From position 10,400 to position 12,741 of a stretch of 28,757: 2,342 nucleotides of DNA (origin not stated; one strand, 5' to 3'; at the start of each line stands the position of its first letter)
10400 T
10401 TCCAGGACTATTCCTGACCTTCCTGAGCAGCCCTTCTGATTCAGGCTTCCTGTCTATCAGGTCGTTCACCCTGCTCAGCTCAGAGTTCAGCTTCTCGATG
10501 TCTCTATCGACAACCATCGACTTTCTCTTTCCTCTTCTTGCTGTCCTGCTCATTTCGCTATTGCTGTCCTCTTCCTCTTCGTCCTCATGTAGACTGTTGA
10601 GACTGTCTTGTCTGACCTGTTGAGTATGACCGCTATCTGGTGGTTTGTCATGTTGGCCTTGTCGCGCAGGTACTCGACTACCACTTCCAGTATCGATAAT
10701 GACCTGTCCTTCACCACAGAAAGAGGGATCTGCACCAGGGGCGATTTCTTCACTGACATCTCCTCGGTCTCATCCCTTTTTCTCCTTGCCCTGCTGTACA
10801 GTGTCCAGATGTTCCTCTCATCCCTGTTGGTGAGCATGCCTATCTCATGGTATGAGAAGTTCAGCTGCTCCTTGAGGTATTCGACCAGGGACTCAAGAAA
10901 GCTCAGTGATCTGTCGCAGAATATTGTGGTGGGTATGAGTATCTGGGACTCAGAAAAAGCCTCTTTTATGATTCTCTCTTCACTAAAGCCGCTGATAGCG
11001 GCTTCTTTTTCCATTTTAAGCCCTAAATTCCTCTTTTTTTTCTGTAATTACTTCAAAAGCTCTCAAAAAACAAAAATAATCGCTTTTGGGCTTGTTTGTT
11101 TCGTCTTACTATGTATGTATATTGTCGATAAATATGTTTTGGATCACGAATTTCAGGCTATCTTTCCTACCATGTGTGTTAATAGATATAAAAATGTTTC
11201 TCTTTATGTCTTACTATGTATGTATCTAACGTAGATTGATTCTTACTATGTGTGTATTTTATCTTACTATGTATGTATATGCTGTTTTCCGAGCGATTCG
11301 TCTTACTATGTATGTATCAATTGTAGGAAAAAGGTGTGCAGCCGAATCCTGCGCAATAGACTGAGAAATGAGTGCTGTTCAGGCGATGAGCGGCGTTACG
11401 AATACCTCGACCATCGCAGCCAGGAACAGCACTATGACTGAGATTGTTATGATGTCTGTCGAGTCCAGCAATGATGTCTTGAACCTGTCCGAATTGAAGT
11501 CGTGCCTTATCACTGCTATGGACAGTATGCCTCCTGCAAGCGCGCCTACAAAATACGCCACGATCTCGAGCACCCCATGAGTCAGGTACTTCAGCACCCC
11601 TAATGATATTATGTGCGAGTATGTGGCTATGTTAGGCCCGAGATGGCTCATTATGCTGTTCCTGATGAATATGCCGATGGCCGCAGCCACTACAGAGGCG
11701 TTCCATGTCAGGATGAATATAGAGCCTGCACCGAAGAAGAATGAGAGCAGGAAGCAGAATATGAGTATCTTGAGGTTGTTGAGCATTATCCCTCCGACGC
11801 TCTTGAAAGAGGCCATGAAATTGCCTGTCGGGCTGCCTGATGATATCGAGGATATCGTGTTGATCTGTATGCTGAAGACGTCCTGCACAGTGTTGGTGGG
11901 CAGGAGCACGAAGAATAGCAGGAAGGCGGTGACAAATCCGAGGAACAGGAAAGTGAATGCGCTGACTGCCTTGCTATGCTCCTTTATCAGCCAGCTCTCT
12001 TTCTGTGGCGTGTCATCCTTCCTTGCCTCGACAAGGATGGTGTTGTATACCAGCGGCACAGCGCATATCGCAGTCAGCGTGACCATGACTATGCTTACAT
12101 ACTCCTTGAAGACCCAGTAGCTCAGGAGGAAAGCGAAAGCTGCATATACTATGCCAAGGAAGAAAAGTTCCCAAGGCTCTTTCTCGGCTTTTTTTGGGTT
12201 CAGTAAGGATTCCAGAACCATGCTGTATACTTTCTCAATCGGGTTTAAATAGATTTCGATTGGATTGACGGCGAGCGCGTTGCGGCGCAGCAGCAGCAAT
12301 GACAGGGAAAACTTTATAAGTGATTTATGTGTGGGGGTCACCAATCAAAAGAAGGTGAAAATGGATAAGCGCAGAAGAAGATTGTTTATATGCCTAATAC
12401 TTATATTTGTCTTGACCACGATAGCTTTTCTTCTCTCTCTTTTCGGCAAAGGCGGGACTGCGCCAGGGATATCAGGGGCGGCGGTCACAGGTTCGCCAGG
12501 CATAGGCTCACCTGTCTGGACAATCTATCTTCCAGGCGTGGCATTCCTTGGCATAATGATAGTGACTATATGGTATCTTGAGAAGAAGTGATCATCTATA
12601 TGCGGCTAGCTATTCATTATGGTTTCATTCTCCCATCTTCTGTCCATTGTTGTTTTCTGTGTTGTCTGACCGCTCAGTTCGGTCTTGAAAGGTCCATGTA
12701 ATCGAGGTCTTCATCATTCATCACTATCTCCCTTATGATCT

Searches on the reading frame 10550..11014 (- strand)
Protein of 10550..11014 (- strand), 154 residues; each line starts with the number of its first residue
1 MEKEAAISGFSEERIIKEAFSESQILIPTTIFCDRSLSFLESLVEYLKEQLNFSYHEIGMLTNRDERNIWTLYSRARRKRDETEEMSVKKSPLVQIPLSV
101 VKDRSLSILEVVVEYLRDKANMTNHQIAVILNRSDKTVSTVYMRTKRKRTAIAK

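Call 4: search_protein_families(library=pfam, proteins=[window:10550-11014:-], max_evalue=0.01)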
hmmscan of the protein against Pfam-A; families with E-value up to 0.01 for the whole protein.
window:10550-11014:- (154 aa): 1 family
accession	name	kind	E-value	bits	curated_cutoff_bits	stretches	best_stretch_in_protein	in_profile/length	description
PF08281.18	Sigma70_r4_2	-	1.7e-06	28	25.7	0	47-79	21-53/54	Sigma-70, region 4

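Call 7: find_encoding_contigs(protein=window:10550-11014:-, flank=10000, max_places=10)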
Protein window:10550-11014:- (154 aa): no gene with exactly this product is on record in the collection.
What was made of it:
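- Tried and rejected: Exact look-up of the HTH protein found no record (call 7).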

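Call 10: find_homologous_proteins(query=window:10550-11014:-, max_evalue=0.001)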
Query window:10550-11014:- (154 aa): 73 proteins with E <= 0.001 among 99 candidates.
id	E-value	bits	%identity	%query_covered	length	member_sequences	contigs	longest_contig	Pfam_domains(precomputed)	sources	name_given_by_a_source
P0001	6.5e-89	313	99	100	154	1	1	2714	PF08281.19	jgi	jgi:hypothetical protein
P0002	1.0e-87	309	97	100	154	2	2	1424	PF08281.19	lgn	-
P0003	6.5e-73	261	81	100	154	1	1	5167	PF08281.19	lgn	-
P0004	3.8e-68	246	79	98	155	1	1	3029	PF08281.19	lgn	-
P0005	1.7e-67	244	81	97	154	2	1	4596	PF08281.19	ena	-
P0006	3.6e-67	242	77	100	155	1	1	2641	-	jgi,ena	-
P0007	3.7e-67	242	77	98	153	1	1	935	PF08281.19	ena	-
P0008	5.7e-67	242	79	98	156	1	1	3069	PF08281.19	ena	-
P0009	3.4e-64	233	76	99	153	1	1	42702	PF08281.19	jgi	jgi:hypothetical protein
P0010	4.3e-62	226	72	98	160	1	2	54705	-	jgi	jgi:hypothetical protein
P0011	1.5e-60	221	72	97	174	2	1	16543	PF08281.19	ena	-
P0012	9.9e-60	218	72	99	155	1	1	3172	PF08281.19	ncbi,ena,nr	ncbi:TPA: hypothetical protein HA265_05790 [Candidatus Woesearchaeota archaeon]|nr:hypothetical prot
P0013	2.7e-59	217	71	97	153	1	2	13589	PF08281.19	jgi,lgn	-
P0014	4.6e-59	216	72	99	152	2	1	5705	PF08281.19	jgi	jgi:16S rRNA U1498 N3-methylase RsmE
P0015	2.1e-58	214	71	99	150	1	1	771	PF08281.19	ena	-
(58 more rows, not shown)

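Call 14: find_related_loci(query=A1, collection=metagenome_contigs, flank=4000)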
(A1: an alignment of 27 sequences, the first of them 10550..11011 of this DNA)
Query A1 (153 aa) in metagenome_contigs; peptide patterns used: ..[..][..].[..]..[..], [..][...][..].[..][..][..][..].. (x = any residue, [..] = any of these).
330 stretches matched a pattern; 194 encode a relative of the query (tblastn E <= 1e-3); the best 80 are kept; 80 distinct loci.
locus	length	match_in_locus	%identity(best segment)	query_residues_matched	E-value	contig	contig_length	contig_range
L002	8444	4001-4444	79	1-150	1e-75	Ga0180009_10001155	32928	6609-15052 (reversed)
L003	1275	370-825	76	1-153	4e-80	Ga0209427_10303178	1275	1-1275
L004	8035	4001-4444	72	1-150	3e-69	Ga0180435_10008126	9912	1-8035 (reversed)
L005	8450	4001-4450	72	3-150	5e-66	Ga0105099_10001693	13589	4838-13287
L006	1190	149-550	78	23-152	1e-68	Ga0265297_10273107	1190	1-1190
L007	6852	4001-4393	76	22-153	2e-63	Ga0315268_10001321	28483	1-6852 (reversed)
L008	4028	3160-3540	64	20-150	9e-50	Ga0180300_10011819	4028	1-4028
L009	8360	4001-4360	66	23-148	3e-47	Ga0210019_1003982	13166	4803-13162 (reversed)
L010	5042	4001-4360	66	23-148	3e-47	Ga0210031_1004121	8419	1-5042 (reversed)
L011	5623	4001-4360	64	23-148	3e-46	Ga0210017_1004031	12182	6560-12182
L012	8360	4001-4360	64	23-148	2e-44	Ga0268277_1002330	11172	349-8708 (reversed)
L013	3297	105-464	64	23-148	2e-44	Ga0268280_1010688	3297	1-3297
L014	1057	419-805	58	22-152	5e-46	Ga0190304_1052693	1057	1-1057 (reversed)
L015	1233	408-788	57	19-148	1e-44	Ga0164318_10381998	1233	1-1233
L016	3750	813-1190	52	23-148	4e-41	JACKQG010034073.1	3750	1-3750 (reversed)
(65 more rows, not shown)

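Call 39: search_solved_structures(query=A1, max_evalue=1, show_alignments=2)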
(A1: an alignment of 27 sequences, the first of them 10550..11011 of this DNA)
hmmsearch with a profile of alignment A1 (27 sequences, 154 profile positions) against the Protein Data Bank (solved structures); distinct sequences matched with E-value up to 1: 3.
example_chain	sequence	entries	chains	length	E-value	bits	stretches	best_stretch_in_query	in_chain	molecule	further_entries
3op9_A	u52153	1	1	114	0.032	16.9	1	116-139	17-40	Pli0006 protein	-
1hus_A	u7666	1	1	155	0.72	12.5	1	90-149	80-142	RIBOSOMAL PROTEIN S7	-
9xac_5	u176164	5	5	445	0.95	12.1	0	69-133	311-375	Putative low-temperature viability protein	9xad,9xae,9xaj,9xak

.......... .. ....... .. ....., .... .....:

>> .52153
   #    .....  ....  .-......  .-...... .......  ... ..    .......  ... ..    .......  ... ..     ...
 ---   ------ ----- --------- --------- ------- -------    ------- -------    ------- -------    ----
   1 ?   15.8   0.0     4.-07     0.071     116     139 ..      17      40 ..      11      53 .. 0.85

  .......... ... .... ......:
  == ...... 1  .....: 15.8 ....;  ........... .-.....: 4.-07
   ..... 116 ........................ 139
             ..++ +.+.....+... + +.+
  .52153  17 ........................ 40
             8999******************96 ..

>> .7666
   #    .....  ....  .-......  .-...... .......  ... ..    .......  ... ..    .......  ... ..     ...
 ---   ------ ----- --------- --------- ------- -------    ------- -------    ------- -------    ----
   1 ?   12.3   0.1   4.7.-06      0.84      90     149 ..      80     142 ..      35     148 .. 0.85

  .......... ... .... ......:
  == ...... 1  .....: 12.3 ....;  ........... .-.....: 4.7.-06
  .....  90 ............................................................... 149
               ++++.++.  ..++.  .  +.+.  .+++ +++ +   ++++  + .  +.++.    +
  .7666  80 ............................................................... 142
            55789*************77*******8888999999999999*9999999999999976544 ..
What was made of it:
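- Tried and rejected: Sequence search against the PDB gave nothing significant (call 39).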

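Call 40: predict_structure(alignment_id=A1)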
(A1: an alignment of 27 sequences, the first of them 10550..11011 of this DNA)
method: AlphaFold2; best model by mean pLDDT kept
length: 153 residues; sequences in the alignment: 27
mean_pLDDT: 84.7   pTM: 0.76
mean pLDDT of the five models: 84.7, 84.7, 84.2, 83.9, 83.8
residues with pLDDT >= 90: 108; 70-90: 17; 50-70: 9; < 50: 19
segments of 3 or more residues with pLDDT < 50: 1-19
pLDDT, mean of each block of 10 residues (from residue 1): 35 41 84 92 96 96 96 95 69 90 93 96 96 97 96 86
secondary structure, 60 per line:
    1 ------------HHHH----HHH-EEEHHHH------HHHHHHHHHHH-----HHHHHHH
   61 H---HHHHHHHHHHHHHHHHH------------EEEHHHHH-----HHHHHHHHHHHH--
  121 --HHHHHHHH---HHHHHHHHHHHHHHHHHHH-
elements in order: H13-16 E25-27 H28-31 H38-48 H54-61 H65-81 E94-96 H97-101 H107-118 H123-130 H134-152

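Call 42: fold_search(model_id=the predicted structure, library=pdb)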
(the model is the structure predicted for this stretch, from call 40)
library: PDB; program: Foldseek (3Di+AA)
matches with E <= 10: 424; with E <= 0.001: 0
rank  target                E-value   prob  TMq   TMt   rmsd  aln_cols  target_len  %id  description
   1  9a50_A                3.0e-02  0.94  0.31  0.18  23.1       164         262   16  Integrative model of RPSB-RPOC by crosslinking MS and deep learning (released 2024-09-18)
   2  8x6g_H                6.5e-02  0.80  0.31  0.20  23.8       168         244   14  Cryo-EM structure of Staphylococcus aureus sigB-dependent RNAP-promoter open complex (released 2024-06-05)
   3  9a7s_A                6.9e-02  0.87  0.28  0.17  21.5       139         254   18  Integrative model of RPSD-RPOB by crosslinking MS and deep learning (released 2024-09-18)
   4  9n9q_C                7.7e-02  0.96  0.31  0.18  22.1       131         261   15  Cryo-EM structure of the RNA-guided transcription complex (released 2025-12-24)
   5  6kop_F                1.4e-01  0.84  0.30  0.29  26.1       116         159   16  Mycobacterium tuberculosis initial transcription complex comprising sigma H and 5'-OH RNA of 9 nt (released 2020-03-11)
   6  5fgm                  1.7e-01  1.00  0.31  0.71   1.2        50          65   20  Streptomyces coelicolor SigR region 4 (released 2016-03-02)
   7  6dv9_F                1.8e-01  0.69  0.28  0.25  26.1       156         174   15  Crystal structure of Mycobacterium tuberculosis transcription initiation complex(ECF sigma factor L) containing 5nt RN (released 2019-02-20)
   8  6jcx_F                1.8e-01  0.69  0.28  0.23  25.5       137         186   14  Mycobacterium tuberculosis transcription initiation complex with ECF sigma factor sigma H and 6nt RNA (released 2019-05-29)
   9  6kon_F                2.1e-01  0.72  0.29  0.24  25.4       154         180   11  Mycobacterium tuberculosis initial transcription complex comprising sigma H and 5'-OH RNA of 5 nt (released 2020-03-11)
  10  6jcy_F                2.5e-01  0.66  0.29  0.27  25.7       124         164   16  Mycobacterium tuberculosis RNA polymerase transcription initiation open complex with a chimeric ECF sigma factor sigH/ (released 2019-05-29)
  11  9n6x_LX               2.6e-01  0.63  0.31  0.06  14.7       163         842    8  SSU processome maturation and disassembly, State B (released 2025-11-05)
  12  5e17_F                2.7e-01  0.47  0.28  0.13  22.9       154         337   13  T. thermophilus transcription initiation complex having a RRR discriminator sequence and a nontemplate-strand length c (released 2016-03-09)
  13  8z6g_D                3.1e-01  0.98  0.31  0.28  12.6        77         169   18  the AlgU-MucAcyto complex structure in Pseudomonas aeruginosa (released 2024-05-08)
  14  5uxx_A                3.2e-01  0.51  0.31  0.30  14.3       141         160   17  Co-crystal structure of the sigma factor RpoE in complex with the anti-sigma factor NepR from Bartonella quintana (released 2018-02-28)
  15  4cxf_A                4.0e-01  0.51  0.33  0.33  14.7       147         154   15  Structure of CnrH in complex with the cytosolic domain of CnrY (released 2014-04-30)
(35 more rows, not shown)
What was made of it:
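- On Sigma-70 region 4 / LuxR-GerE HTH superfamily (protein fold): Foldseek gives the same families (call 42).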

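Call 44: search_protein_families(library=ncbifam, proteins=[window:10550-11014:-], max_evalue=0.01)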
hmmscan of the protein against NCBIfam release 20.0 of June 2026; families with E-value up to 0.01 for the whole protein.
window:10550-11014:- (154 aa): 6 families
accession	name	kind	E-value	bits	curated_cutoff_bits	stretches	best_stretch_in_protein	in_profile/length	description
TIGR02957.1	SigX4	subfamily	1.2e-05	24.7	323.25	1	35-87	107-160/281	RNA polymerase sigma-70 factor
NF007214.0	PRK09636.1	subfamily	0.00084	18.6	271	0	37-86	116-165/293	RNA polymerase sigma factor SigJ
TIGR02950.1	SigM_subfam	subfamily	0.0011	18.8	147.95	0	45-79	119-153/159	RNA polymerase sigma factor, SigM family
NF005105.0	PRK06545.1-3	equivalog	0.0017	17.2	524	1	6-128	216-328/367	prephenate dehydrogenase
NF058625.1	sigma_PG0214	equivalog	0.0025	17.5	130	0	42-79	119-156/170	GFO_1088 family ECF-type sigma factor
TIGR02937.1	sigma70-ECF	superfamily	0.0027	17.3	42.9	0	115-148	127-160/165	sigma-70 family RNA polymerase sigma factor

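Call 49: find_encoding_contigs(protein=P0001, flank=3000, max_places=4)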
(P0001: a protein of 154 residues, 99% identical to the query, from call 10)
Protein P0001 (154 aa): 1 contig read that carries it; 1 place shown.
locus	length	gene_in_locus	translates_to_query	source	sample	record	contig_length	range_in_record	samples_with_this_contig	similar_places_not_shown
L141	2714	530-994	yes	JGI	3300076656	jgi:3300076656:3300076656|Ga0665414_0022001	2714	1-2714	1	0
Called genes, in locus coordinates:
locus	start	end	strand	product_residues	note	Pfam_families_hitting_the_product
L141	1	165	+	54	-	?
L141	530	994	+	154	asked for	PF08281:Sigma70_r4_2 (faint)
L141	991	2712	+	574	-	?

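Call 50: find_encoding_contigs(protein=P0002, flank=3000, max_places=4)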
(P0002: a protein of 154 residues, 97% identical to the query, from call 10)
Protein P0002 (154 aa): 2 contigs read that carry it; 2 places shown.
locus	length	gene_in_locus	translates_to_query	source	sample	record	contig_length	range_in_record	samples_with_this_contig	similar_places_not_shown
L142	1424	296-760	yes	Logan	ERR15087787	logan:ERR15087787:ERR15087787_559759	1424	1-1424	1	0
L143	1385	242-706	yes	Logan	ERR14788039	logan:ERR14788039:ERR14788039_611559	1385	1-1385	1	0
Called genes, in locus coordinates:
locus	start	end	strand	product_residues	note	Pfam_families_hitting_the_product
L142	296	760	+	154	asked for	PF08281:Sigma70_r4_2 (faint)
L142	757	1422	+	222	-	?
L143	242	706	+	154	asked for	PF08281:Sigma70_r4_2 (faint)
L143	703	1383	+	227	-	?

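Call 51: find_encoding_contigs(protein=P0003, flank=5000, max_places=4)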
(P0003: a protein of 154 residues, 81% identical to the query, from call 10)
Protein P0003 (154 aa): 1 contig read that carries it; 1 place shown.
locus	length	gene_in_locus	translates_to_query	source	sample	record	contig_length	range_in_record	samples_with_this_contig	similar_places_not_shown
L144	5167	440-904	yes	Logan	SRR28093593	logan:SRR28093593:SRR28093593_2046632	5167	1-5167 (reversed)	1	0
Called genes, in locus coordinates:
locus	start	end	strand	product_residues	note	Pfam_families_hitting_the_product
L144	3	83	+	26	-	?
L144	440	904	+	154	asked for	PF08281:Sigma70_r4_2 (faint)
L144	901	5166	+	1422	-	?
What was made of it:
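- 1473..10553 (-): 3026-aa surface-protein gene (Laminin_G_3, weak Big_7 and fn3 matches). Its start overlaps the HTH stop by 4 nt. The 4-nt overlap recurs in L141-L144 (calls 49-51).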

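Call 66: search_protein_representatives(alignment_id=A1)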
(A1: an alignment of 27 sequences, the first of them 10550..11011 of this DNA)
Query: 27 sequences, 154 profile positions. Proteins with E-value up to 0.001 (for the whole library): 2193; up to 1e-10: 1981; up to 1e-30: 679. The best 150 are listed.
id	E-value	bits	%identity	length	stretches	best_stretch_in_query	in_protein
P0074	3.1e-109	377.5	-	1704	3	16-152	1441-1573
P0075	3.4e-96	335.1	-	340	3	18-152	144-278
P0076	7.8e-87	304.7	-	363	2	20-150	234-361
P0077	8.8e-83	291.6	-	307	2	20-152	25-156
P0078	6.2e-78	275.8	-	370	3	7-150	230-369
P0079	4.6e-75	266.5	-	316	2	25-149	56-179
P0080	1.3e-74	265.0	-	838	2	10-151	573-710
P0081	1.8e-73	261.3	-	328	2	15-151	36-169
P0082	2.1e-70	251.4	-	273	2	24-149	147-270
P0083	4.8e-70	250.2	-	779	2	16-151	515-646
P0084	1.4e-69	248.7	-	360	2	14-151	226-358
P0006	1.3e-68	245.5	-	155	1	2-152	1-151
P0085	4.0e-67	240.7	-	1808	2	15-151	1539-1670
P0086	4.6e-67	240.5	-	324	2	8-148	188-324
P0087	5.1e-67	240.4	-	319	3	24-150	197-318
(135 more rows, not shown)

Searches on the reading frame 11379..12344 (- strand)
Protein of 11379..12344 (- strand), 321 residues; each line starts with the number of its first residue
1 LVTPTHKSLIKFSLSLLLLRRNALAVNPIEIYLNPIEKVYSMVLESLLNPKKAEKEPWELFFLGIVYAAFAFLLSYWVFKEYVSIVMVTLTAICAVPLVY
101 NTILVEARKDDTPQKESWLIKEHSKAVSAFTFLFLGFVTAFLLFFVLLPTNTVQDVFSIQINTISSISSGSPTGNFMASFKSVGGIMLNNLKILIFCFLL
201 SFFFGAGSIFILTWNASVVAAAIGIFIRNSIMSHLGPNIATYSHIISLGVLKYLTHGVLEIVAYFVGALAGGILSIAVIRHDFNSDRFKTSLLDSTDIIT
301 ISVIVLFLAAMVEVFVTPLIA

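Call 4: search_protein_families(library=pfam, proteins=[window:11379-12344:-], max_evalue=0.01)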
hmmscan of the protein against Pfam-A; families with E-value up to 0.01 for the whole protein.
window:11379-12344:- (321 aa): 1 family
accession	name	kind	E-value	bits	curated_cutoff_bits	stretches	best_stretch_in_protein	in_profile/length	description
PF01944.22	SpoIIM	-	4.3e-12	46.7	26.9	1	132-318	4-163/163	Stage II sporulation protein M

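Call 44: search_protein_families(library=ncbifam, proteins=[window:11379-12344:-], max_evalue=0.01)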
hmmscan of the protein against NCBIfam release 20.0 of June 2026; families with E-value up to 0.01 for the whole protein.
window:11379-12344:- (321 aa): 0 families

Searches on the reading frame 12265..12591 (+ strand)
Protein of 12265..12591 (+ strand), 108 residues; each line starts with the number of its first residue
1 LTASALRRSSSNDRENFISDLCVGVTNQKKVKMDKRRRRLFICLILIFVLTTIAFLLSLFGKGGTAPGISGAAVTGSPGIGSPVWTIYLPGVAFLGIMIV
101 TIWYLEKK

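Call 56: search_protein_families(library=pfam, proteins=[window:12265-12591:+], max_evalue=0.01)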
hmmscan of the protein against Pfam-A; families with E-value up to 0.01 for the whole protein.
window:12265-12591:+ (108 aa): 1 family
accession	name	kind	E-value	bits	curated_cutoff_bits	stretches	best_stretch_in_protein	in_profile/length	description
PF12420.13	DUF3671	-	0.0081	16.1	34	1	29-108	152-211/223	Fam-L, Fam-M like protein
